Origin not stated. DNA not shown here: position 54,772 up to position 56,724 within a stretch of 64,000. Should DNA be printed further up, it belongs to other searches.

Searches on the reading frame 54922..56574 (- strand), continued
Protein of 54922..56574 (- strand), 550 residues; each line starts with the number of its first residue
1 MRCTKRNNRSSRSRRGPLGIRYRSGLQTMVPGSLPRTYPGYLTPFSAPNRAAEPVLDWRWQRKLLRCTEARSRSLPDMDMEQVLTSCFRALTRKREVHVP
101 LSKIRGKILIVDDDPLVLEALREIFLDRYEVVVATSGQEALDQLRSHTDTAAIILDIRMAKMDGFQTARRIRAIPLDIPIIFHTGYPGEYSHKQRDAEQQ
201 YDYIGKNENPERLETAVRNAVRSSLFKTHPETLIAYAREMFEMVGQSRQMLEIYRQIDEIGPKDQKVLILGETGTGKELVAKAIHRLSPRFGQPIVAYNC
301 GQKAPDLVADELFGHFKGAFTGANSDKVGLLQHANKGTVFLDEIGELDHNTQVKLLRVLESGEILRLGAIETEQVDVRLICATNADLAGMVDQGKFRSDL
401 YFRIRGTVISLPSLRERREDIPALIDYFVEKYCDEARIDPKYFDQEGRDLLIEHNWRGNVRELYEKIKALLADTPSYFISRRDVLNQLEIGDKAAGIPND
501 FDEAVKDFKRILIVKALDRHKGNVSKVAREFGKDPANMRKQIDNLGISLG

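Call 36: find_encoding_contigs(protein=P0076, flank=3000, max_places=1)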
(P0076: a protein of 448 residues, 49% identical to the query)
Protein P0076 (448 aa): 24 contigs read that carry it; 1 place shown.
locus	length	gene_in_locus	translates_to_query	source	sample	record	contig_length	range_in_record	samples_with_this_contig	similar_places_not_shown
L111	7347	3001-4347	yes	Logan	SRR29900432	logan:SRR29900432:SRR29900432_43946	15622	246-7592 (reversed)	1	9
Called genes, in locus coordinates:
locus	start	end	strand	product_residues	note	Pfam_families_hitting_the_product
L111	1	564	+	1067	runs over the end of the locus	PF26549:Tricorn_N, PF26550:Tricorn_2nd (weak), PF07676:PD40 (weak), PF26550:Tricorn_2nd, PF07676:PD40 (weak), PF26549:Tricorn_N, PF14684:Tricorn_C1, PF03572:Peptidase_S41, +2 more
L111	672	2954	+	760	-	PF13517:FG-GAP_3 (faint), PF02518:HATPase_c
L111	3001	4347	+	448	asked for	PF00072:Response_reg, PF00158:Sigma54_activat, PF14532:Sigma54_activ_2, PF25601:AAA_lid_14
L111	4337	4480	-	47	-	-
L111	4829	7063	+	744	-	PF00246:Peptidase_M14, PF20773:InhA-like_MAM, PF00404:Dockerin_1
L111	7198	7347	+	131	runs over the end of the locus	?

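Call 41: find_encoding_contigs(protein=P0001, flank=3000, max_places=2)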
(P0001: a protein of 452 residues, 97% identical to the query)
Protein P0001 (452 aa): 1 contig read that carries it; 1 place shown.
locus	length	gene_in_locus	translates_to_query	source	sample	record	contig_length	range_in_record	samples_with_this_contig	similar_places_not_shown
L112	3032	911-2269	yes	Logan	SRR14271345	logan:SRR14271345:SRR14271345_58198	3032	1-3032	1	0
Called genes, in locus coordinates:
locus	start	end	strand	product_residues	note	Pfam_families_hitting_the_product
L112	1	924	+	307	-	?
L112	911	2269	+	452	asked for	PF00072:Response_reg, PF01078:Mg_chelatase (faint), PF00158:Sigma54_activat, PF14532:Sigma54_activ_2, PF00004:AAA (faint), PF07724:AAA_2 (weak), PF07728:AAA_5 (weak), PF25601:AAA_lid_14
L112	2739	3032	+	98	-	?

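Call 61: search_protein_families(library=ncbifam, proteins=[window:54925-56280:-], max_evalue=0.00001)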
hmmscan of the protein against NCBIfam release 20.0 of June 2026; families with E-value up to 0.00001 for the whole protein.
window:54925-56280:- (452 aa): 70 families (the best 25 are shown)
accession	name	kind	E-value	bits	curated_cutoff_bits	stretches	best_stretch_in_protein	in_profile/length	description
TIGR01818.1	ntrC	equivalog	2.8e-87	293.5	558.6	1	10-393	1-384/463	nitrogen regulation protein NR(I)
NF008469.0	PRK11361.1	equivalog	3.4e-86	289.8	714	1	8-438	5-445/461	acetoacetate metabolism transcriptional regulator AtoC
TIGR02915.1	PEP_resp_reg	equivalog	5.6e-86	289.1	502.6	1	10-435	1-430/445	PEP-CTERM-box response regulator transcription factor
NF007689.0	PRK10365.1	equivalog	5.3e-85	285.8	760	1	9-434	7-429/441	sigma-54-dependent response regulator transcription factor ZraR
NF003451.0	PRK05022.1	equivalog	8.6e-85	285.4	476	1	137-449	184-510/512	nitric oxide reductase transcriptional regulator NorR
NF011695.0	PRK15115.1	equivalog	3.1e-80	270.1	763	1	7-442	6-431/445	two-component system response regulator GlrR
NF038308.1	RNA_repair_RtcR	equivalog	2.5e-78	264.3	650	1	144-390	181-436/530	RNA repair transcriptional activator RtcR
TIGR01817.1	nifA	equivalog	2e-76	257.9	528.85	1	140-370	193-422/534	nif-specific transcriptional activator NifA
NF051870.1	NAssimRespRegNtrX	equivalog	8.4e-76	255.7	600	1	9-449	3-452/452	nitrogen assimilation response regulator NtrX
NF041552.1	TF_PrdR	equivalog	1.7e-75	254.5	795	1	141-431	265-560/577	sigma-54 dependent transcriptional regulator PrdR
NF041946.1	LuxO_transreg_Vib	equivalog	2e-74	251.1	800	1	31-371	21-361/463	quorum-sensing sigma-54 dependent transcriptional regulator LuxO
NF008176.1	PRK10923.1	equivalog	8.8e-74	248.8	620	1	7-372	3-367/469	nitrogen regulation protein NR(I)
TIGR02974.1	phageshock_pspF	equivalog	1.1e-72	245.1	443.55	1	145-369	1-226/336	phage shock protein operon transcriptional activator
NF049963.1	RespRegFlgRCampy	domain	6.7e-65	219.6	750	1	10-371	3-362/429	fla regulon two-component system response regulator FlgR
NF050807.1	TransRegFlbDCaul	equivalog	1.8e-64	218.3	750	1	135-370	110-345/454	sigma-54-dependent transcriptional regulator FlbD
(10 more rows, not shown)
